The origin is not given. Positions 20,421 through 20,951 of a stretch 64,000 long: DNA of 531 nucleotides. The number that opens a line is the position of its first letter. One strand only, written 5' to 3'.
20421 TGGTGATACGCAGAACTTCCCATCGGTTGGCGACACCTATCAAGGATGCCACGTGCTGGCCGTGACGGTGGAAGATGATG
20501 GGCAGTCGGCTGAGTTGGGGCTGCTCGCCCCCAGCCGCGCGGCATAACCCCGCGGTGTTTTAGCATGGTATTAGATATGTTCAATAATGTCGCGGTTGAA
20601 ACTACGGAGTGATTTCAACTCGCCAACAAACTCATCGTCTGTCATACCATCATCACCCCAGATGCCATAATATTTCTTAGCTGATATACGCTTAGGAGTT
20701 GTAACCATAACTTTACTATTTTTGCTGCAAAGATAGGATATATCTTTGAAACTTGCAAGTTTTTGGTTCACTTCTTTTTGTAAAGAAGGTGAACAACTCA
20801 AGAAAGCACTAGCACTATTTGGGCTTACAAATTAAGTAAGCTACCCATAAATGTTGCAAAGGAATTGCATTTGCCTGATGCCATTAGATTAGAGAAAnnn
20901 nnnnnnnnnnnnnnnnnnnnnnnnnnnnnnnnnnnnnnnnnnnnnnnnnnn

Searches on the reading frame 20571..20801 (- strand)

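Call 3: search_protein_families(library=pfam, proteins=[window:20571-20801:-], max_evalue=0.1)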
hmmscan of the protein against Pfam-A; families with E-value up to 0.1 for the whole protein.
window:20571-20801:- (76 aa): 2 families
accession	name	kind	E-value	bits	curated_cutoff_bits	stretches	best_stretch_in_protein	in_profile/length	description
PF07335.16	Glyco_hydro_75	-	0.041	14.6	27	1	15-61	55-98/165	Fungal chitosanase of glycosyl hydrolase group 75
PF25785.1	TPR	-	0.083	13.6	27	0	8-35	71-98/110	Nucleoprotein TPR-like domain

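Call 4: search_protein_families(library=padloc, proteins=[window:20571-20801:-], max_evalue=0.1)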
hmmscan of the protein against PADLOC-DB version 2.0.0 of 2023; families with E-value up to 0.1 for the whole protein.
window:20571-20801:- (76 aa): 0 families

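Call 5: search_protein_families(library=ncbifam, proteins=[window:20571-20801:-], max_evalue=0.1)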
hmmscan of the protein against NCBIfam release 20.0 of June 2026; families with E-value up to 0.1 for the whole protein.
window:20571-20801:- (76 aa): 0 families

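Call 80: search_protein_families(library=phrogs, proteins=[window:20571-20798:-], max_evalue=0.01)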
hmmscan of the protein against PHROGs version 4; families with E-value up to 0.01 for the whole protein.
window:20571-20798:- (75 aa): 0 families
